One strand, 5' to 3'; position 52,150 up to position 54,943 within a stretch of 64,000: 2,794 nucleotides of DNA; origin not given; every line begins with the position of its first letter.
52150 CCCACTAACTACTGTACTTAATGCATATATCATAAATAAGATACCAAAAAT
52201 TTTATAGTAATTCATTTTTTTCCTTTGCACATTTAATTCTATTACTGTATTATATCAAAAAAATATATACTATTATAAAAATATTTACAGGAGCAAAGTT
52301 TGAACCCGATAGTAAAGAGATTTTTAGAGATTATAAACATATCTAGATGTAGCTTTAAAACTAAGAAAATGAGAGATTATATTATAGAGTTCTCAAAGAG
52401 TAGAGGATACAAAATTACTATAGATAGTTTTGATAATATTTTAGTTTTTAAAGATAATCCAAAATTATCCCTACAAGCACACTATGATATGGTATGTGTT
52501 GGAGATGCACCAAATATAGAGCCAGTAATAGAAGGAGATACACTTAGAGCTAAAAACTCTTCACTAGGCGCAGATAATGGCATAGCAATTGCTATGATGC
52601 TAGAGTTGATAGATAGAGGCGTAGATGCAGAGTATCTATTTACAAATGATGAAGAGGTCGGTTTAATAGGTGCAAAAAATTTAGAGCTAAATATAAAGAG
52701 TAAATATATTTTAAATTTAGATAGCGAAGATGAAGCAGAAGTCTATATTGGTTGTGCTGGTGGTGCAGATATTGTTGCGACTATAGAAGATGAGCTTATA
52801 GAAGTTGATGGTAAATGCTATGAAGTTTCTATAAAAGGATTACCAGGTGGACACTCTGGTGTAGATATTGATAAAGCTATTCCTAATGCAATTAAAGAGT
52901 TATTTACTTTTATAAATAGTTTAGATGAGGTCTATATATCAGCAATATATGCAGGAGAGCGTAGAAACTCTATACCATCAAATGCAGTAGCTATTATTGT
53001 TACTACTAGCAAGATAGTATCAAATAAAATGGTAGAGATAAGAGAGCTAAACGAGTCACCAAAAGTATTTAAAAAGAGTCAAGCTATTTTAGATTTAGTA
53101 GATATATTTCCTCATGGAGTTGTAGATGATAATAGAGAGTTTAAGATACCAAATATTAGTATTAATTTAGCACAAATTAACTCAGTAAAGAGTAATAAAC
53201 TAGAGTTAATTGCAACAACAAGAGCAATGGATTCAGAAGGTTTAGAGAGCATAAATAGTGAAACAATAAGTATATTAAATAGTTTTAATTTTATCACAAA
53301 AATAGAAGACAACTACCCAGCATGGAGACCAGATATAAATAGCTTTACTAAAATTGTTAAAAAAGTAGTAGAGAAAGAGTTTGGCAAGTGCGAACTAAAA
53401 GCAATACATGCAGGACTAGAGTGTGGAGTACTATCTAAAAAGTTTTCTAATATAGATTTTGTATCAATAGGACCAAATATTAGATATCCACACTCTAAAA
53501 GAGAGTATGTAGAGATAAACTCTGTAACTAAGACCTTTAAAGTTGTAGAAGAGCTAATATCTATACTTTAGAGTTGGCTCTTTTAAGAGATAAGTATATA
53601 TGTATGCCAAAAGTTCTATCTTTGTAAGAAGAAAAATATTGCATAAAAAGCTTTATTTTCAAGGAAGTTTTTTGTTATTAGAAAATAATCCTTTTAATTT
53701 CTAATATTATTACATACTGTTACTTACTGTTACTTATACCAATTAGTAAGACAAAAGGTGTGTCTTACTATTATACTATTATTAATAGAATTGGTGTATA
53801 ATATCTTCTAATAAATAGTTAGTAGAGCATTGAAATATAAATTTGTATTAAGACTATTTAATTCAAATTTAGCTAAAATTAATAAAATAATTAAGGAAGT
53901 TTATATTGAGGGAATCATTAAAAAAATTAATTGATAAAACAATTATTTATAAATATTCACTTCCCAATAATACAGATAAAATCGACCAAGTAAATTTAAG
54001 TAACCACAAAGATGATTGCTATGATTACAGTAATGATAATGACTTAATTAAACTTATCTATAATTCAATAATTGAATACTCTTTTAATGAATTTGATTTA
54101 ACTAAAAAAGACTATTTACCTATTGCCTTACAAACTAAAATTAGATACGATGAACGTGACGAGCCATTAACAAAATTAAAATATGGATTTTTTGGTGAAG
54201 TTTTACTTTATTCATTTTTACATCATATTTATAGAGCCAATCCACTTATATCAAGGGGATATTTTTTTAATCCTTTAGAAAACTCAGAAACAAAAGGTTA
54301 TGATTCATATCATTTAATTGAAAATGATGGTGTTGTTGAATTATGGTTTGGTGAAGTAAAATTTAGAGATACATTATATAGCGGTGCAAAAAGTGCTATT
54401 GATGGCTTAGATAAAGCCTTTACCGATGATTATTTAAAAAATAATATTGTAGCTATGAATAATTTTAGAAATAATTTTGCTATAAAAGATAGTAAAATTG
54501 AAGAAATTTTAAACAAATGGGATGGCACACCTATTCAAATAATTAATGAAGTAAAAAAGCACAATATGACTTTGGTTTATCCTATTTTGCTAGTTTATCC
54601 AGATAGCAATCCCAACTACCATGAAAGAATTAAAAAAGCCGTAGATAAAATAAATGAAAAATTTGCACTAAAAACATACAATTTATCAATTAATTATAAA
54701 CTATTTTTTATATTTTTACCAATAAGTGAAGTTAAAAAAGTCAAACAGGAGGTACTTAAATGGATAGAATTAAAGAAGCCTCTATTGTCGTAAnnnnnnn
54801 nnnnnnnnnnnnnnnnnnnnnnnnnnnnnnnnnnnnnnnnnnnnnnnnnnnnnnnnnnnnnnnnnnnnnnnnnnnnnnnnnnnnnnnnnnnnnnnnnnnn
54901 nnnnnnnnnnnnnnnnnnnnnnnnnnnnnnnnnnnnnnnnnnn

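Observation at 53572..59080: AT-rich 5.5 kb insertion: a Hachiman-like hamA/hamB pair in one operon with a fused m5C-methyltransferase/nuclease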

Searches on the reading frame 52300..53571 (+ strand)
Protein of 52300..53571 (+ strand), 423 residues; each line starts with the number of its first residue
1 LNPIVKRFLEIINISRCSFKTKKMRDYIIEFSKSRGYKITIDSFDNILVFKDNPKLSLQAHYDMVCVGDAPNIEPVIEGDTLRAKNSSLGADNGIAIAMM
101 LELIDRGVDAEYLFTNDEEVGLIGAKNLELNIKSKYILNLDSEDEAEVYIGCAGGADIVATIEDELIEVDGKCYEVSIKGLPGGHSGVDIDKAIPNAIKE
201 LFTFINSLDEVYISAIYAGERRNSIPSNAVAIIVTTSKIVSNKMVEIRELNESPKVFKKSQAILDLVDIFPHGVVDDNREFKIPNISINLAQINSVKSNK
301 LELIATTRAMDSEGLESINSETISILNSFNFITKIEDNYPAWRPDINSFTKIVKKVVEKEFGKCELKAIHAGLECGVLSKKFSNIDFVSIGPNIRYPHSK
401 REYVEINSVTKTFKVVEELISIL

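Call 3: search_protein_families(library=pfam, proteins=[window:52300-53571:+], max_evalue=0.01)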
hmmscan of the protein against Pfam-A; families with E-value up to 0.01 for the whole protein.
window:52300-53571:+ (423 aa): 4 families
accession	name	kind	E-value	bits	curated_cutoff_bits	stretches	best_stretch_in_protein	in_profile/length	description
PF05343.19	Peptidase_M42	-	3.6e-07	30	23.2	1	88-142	130-190/292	M42 glutamyl aminopeptidase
PF01546.33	Peptidase_M20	-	3e-06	27.7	24.6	1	58-420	2-204/206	Peptidase family M20/M25/M40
PF07687.19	M20_dimer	-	0.00049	20.5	21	1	178-233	3-78/107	Peptidase dimerisation domain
PF04389.22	Peptidase_M28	-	0.00098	19.3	21.3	1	55-142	14-94/193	Peptidase family M28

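Call 5: search_protein_families(library=ncbifam, proteins=[window:52300-53571:+], max_evalue=0.01)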
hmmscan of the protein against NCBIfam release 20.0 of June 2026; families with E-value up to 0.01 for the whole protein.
window:52300-53571:+ (423 aa): 14 families
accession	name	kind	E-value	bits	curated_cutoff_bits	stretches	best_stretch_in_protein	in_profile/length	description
TIGR01893.1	aa-his-dipept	subfamily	2.7e-86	290.2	343.75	2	3-250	5-277/478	beta-Ala-His dipeptidase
NF011600.0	PRK15026.1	equivalog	3.3e-52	177.8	991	2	3-240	11-273/485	cytosol nonspecific dipeptidase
TIGR01883.1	PepT-like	hypoth_equivalog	8.2e-12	44.8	274.25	1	5-162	3-179/361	peptidase T-like protein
NF006399.0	PRK08651.1-2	equivalog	9.7e-09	34.7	381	1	20-421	26-402/405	succinyl-diaminopimelate desuccinylase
NF006400.0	PRK08651.1-3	equivalog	3.9e-08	32.5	374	1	334-422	317-405/410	succinyl-diaminopimelate desuccinylase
NF006403.0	PRK08652.1-1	equivalog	5.6e-07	28.9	427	1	8-180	13-183/354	acetylornithine deacetylase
TIGR01902.1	dapE-lys-deAc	subfamily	4.5e-06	26.2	163.1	1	8-132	3-130/340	N-acetyl-ornithine/N-acetyl-lysine deacetylase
NF006365.0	PRK08588.1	subfamily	1.2e-05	24.9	289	1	195-420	199-377/383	succinyl-diaminopimelate desuccinylase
TIGR01910.1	DapE-ArgE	subfamily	1.5e-05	24.4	217.6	1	328-415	278-373/373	ArgE/DapE family deacylase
NF009920.0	PRK13381.1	subfamily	0.00026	19.9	293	1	55-141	105-201/412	peptidase T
TIGR01892.1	AcOrn-deacetyl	equivalog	0.00036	19.7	297.7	0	329-420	277-365/365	acetylornithine deacetylase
NF003976.0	PRK05469.1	subfamily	0.00046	19.1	255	0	70-145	118-202/409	tripeptide aminopeptidase PepT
NF006326.0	PRK08554.1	equivalog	0.00057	18.8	354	0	51-141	69-171/446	peptidase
NF006402.0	PRK08651.1-5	equivalog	0.00071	18.6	369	0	20-129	20-140/369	succinyl-diaminopimelate desuccinylase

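Call 12: find_encoding_contigs(protein=window:52300-53571:+, flank=10000, max_places=10)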
Protein window:52300-53571:+ (423 aa): no gene with exactly this product is on record in the collection.

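Call 27: find_homologous_proteins(query=window:52300-53571:+, max_evalue=1e-20)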
Query window:52300-53571:+ (423 aa): 7987 proteins with E <= 1e-20 among 8000 candidates; the best 120 are listed.
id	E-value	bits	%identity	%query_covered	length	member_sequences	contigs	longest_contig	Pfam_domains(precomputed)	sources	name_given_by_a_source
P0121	3.0e-271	917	100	100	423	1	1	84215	PF01546.34,PF05343.20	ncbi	-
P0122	2.2e-175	602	64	100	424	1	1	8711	PF01546.34,PF05343.20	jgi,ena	-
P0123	1.7e-173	595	66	99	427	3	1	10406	PF01546.34,PF05343.20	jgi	jgi:dipeptidase D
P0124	8.9e-169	580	62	100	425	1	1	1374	PF01546.34,PF05343.20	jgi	-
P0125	1.2e-168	579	63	99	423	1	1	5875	PF01546.34,PF05343.20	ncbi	-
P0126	3.8e-162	558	61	99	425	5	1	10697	PF01546.34,PF05343.20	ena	-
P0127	1.6e-156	539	59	99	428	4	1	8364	PF01546.34,PF04389.23,PF05343.20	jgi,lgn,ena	-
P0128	3.1e-153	529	59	100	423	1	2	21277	PF01546.34,PF04389.23,PF05343.20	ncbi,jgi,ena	-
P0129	3.7e-145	502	54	99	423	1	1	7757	PF01546.34,PF05343.20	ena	-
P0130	1.7e-144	500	52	99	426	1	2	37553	PF01546.34,PF05343.20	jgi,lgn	-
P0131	2.7e-144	499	53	98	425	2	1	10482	PF01546.34,PF05343.20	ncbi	ncbi:MAG: M20/M25/M40 family metallo-hydrolase [Sulfurovum sp.]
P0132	6.2e-144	498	52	100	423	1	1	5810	PF01546.34,PF05343.20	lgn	-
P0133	6.9e-143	495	53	99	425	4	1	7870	PF01546.34,PF05343.20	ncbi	-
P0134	7.1e-143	495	51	100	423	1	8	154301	PF01546.34,PF04389.23,PF05343.20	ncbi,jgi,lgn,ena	-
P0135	1.5e-142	493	52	100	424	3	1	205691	PF01546.34,PF05343.20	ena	-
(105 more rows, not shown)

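Call 28: find_encoding_contigs(protein=P0121, flank=10000, max_places=5)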
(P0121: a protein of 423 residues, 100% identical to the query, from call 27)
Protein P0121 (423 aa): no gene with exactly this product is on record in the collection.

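Call 29: find_encoding_contigs(protein=P0123, flank=8000, max_places=4)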
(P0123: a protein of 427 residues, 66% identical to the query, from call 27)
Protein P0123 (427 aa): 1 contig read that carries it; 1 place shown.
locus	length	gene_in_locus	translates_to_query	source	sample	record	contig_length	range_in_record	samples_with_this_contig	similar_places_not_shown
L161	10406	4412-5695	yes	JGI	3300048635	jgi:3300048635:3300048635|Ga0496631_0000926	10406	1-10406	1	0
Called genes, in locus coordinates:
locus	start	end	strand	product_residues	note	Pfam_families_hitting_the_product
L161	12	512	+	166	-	PF00156:Pribosyltran (weak)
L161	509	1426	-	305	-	PF00850:Hist_deacetyl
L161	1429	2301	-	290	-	PF13421:Band_7_1, PF14237:GYF_2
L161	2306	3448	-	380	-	PF05816:TelA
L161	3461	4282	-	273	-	PF10112:Halogen_Hydrol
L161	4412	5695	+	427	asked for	PF05343:Peptidase_M42 (faint), PF01546:Peptidase_M20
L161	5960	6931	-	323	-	PF04055:Radical_SAM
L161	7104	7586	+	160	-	PF00293:NUDIX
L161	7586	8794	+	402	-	PF00696:AA_kinase, PF01842:ACT, PF22468:ACT_9, PF13840:ACT_7, PF22468:ACT_9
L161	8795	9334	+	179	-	PF12163:HobA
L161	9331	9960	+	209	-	PF13177:DNA_pol3_delta2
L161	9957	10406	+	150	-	?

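Call 30: find_encoding_contigs(protein=P0128, flank=8000, max_places=4)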
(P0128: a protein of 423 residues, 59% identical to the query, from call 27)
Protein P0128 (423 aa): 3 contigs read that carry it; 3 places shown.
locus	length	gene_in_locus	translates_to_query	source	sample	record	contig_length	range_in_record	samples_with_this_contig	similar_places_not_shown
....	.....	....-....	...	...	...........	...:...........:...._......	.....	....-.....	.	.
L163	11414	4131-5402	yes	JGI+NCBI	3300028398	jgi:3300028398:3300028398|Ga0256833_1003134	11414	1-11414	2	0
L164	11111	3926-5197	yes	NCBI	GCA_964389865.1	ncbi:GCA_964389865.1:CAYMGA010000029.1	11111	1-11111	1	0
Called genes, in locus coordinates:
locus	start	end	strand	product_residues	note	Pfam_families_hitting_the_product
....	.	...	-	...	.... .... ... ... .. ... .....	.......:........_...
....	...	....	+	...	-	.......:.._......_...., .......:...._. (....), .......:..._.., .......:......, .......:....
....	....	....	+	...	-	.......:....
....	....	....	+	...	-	-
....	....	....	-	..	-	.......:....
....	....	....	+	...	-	-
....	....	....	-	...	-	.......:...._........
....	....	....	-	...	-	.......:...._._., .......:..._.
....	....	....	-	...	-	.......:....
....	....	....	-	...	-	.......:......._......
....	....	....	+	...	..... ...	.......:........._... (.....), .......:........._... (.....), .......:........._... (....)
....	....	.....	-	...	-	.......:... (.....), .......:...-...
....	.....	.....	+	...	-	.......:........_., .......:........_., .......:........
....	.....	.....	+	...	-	-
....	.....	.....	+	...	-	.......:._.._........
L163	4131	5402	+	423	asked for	PF04389:Peptidase_M28 (faint), PF05343:Peptidase_M42 (faint), PF01546:Peptidase_M20 (weak)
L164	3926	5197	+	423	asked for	PF04389:Peptidase_M28 (faint), PF05343:Peptidase_M42 (faint), PF01546:Peptidase_M20 (weak)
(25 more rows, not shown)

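Call 82: find_encoding_contigs(protein=P0243, flank=8000, max_places=4)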
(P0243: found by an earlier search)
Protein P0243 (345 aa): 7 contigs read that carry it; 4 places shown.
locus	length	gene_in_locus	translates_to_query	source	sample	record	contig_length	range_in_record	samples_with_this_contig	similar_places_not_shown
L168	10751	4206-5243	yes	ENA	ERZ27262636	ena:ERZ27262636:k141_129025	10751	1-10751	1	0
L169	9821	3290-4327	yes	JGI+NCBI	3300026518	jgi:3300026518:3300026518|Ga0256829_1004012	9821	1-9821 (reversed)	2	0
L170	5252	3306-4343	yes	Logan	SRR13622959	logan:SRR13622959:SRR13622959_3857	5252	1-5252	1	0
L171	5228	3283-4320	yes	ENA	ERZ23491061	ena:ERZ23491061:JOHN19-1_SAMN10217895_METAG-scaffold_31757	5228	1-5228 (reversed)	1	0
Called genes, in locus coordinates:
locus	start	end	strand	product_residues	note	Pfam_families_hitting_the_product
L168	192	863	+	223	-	-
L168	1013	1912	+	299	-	PF08878:HamA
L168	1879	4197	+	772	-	PF00270:DEAD, PF04851:ResIII (weak), PF00271:Helicase_C (weak)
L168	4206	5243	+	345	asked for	PF00145:DNA_methylase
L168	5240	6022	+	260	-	PF09553:RE_Eco47II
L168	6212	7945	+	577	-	PF02463:SMC_N (weak), PF11398:DUF2813 (weak), PF13175:AAA_15, PF13304:AAA_21, PF20469:OLD-like_TOPRIM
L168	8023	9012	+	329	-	PF00145:DNA_methylase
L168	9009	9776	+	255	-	PF11463:R-HINP1I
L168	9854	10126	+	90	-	-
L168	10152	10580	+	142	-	-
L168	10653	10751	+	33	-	?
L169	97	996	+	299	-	PF08878:HamA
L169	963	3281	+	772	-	PF00270:DEAD, PF04851:ResIII (weak), PF00271:Helicase_C (weak)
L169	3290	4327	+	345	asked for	PF00145:DNA_methylase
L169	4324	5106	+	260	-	PF09553:RE_Eco47II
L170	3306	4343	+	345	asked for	PF00145:DNA_methylase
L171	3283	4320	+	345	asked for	PF00145:DNA_methylase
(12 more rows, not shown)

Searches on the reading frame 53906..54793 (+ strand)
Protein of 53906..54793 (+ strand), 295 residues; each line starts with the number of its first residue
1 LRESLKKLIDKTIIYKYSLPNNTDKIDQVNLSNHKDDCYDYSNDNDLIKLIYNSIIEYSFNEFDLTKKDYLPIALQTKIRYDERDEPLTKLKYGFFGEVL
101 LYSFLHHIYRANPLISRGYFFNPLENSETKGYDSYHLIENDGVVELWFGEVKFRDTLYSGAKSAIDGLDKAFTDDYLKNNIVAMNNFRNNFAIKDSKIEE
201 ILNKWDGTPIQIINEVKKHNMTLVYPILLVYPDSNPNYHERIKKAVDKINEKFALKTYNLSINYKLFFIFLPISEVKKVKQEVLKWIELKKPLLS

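Call 3: search_protein_families(library=pfam, proteins=[window:53906-54793:+], max_evalue=0.01)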
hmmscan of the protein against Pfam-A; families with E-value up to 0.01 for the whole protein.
window:53906-54793:+ (295 aa): 1 family
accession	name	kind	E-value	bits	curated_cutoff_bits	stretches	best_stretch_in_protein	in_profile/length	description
PF08878.16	HamA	-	7.5e-26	91.8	25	1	45-273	1-230/230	HamA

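Call 4: search_protein_families(library=padloc, proteins=[window:53906-54793:+], max_evalue=0.01)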
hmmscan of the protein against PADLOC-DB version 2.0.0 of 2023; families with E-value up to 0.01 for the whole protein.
window:53906-54793:+ (295 aa): 18 families
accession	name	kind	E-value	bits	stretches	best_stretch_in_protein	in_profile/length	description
PDLC00167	HamA1|HamA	-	7.1e-121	401.2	1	1-293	1-297/298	DUF1837 domain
PDLC00166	HamA1|HamA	-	3e-22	77.6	1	92-279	84-268/282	DUF1837 domain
PDLC00171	HamA1|HamA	-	8.6e-22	75.8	1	4-283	3-278/286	DUF1837 domain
PDLC00195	HamA2|HamA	-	5.9e-21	73.1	1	92-280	83-270/283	DUF1837 domain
PDLC00170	HamA1|HamA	-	3e-17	60.9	1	48-282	38-269/279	DUF1837 domain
PDLC00150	HamA1|HamA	-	1.3e-15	55.6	1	55-280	76-297/310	DUF1837 domain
PDLC00158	HamA1|HamA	-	9.9e-14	49.6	1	78-289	83-303/307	DUF1837 domain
PDLC00168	HamA1|HamA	-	6.9e-11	40.1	1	43-263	53-269/312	DUF1837 domain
PDLC00197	HamA2|HamA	-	1.9e-10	38.8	1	96-231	99-232/308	DUF1837 domain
PDLC00156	HamA1|HamA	-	1.1e-07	29.8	1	38-173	40-171/298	DUF1837 domain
PDLC00196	HamA2|HamA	-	2.5e-07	28.5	1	90-290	106-314/315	DUF1837 domain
PDLC00157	HamA1|HamA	-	2.1e-06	25.2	1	76-173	90-186/297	DUF1837 domain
PDLC00162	HamA1|HamA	-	9.1e-06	23.4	1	45-285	50-301/310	DUF1837 domain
PDLC00198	HamA2|HamA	-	5.2e-05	20.1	1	94-280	349-531/542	DUF1837 domain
PDLC00152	HamA1|HamA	-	6.5e-05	20.4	1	94-291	102-299/299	DUF1837 domain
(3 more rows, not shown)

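Call 5: search_protein_families(library=ncbifam, proteins=[window:53906-54793:+], max_evalue=0.01)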
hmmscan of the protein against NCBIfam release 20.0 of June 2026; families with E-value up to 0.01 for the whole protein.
window:53906-54793:+ (295 aa): 0 families

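Call 57: search_solved_structures(query=window:53906-54793:+, max_evalue=1, show_alignments=1)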
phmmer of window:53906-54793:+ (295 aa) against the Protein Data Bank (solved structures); distinct sequences matched with E-value up to 1: 0.
